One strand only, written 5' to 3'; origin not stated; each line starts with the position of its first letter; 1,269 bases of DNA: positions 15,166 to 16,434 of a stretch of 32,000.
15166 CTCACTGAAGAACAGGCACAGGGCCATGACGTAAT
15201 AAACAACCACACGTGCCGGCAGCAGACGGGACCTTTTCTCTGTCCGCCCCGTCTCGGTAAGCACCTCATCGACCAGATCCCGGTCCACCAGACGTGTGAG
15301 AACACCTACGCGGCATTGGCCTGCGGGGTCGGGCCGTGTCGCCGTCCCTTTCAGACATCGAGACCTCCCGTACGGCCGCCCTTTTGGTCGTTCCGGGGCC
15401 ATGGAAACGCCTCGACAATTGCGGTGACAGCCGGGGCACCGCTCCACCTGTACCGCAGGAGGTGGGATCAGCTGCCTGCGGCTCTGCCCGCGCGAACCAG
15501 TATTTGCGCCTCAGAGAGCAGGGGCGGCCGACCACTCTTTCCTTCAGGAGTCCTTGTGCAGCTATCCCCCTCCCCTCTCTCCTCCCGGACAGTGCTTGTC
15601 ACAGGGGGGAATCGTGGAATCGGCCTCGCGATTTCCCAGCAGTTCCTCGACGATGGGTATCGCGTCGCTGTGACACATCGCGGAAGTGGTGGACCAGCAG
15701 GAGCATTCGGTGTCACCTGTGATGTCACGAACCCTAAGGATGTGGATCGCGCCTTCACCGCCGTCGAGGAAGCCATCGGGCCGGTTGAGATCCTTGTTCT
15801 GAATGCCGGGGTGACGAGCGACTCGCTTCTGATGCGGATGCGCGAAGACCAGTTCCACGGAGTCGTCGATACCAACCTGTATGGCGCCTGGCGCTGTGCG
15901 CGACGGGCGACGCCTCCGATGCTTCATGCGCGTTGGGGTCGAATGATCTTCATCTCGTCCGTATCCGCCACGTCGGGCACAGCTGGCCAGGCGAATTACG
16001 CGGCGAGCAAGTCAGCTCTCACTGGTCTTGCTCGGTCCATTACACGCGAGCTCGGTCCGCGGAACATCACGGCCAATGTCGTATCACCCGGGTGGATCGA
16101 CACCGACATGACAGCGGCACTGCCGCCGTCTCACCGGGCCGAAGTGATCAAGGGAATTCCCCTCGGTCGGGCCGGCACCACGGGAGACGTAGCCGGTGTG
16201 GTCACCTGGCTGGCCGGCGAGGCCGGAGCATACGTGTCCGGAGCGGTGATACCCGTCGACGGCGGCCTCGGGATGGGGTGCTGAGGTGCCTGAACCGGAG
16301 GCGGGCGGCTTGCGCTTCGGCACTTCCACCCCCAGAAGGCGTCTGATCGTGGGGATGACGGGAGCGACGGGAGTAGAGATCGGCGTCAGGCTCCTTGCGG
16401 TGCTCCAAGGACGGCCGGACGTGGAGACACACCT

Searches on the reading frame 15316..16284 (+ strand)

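Call 8: search_protein_families(library=pfam, proteins=[window:15316-16284:+], max_evalue=0.001)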
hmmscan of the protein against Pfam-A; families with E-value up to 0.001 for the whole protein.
window:15316-16284:+ (322 aa): 4 families
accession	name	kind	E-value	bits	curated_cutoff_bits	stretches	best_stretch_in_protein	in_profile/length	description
PF13561.12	adh_short_C2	-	6.1e-54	183.5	27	1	99-318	5-235/236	Enoyl-(Acyl carrier protein) reductase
PF00106.31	adh_short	-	3.5e-45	154.3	26.6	1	92-269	2-190/195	short chain dehydrogenase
PF08659.16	KR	-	4.6e-19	69.4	22.6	1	133-244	58-165/180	KR domain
PF01370.27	Epimerase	-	2.1e-05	24.5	20.9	1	93-218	1-118/240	NAD dependent epimerase/dehydratase family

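Call 41: search_protein_families(library=ncbifam, proteins=[window:15316-16284:+], max_evalue=0.00001)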
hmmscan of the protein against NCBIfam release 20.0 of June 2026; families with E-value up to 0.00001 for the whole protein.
window:15316-16284:+ (322 aa): 216 families (the best 25 are shown)
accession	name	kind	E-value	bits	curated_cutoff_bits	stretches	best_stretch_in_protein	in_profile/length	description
NF040605.2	mycolic_FabG1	exception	1.6e-107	358.7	420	1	90-321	1-232/233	3-oxoacyl-ACP reductase FabG1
TIGR01830.1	3oxo_ACP_reduc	equivalog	4.3e-74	249.2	297.75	1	93-318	1-238/239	3-oxoacyl-[acyl-carrier-protein] reductase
NF004197.0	PRK05653.1-1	equivalog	2.3e-69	233.8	332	1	87-320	4-248/249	3-oxoacyl-ACP reductase FabG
NF009466.0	PRK12826.1-2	subfamily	6.5e-66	222.3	222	1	89-318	2-244/248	3-oxoacyl-ACP reductase FabG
NF004198.0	PRK05653.1-3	equivalog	2e-64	217.4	296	1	88-319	5-247/248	3-oxoacyl-ACP reductase FabG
TIGR01829.1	AcAcCoA_reduct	subfamily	9.8e-58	195.7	302.1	1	92-320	2-242/242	acetoacetyl-CoA reductase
NF004200.0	PRK05653.1-5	equivalog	3.1e-56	190.6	273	1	90-318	2-241/242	3-oxoacyl-ACP reductase FabG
NF009464.0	PRK12824.1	subfamily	8.2e-55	186.1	269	1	90-320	2-244/245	3-oxoacyl-ACP reductase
NF004199.0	PRK05653.1-4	equivalog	1.4e-54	185.3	301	1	88-320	3-247/247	3-oxoacyl-ACP reductase FabG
NF053542.1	FlxB_rubin_SDR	equivalog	1e-51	176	340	1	92-318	2-239/239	flexirubin biosynthesis SDR family reductase FlxB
NF042966.1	AcAcCoAred_PhaB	equivalog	1.8e-50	171.8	436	1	88-316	6-236/240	acetoacetyl-CoA reductase PhaB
NF005559.1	PRK07231.1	subfamily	3.5e-50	170.8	215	1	88-318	2-247/249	glucose 1-dehydrogenase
NF009547.0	PRK12936.1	subfamily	8.7e-46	156.5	436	1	88-320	4-244/245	3-ketoacyl-(acyl-carrier-protein) reductase NodG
NF047420.2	EF_P_mod_YmfI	equivalog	1.3e-45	156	238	1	93-318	2-235/236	elongation factor P 5-aminopentanone reductase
NF006110.0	PRK08261.1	equivalog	3.9e-45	154.6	410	1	86-317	210-449/454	3-oxoacyl-ACP reductase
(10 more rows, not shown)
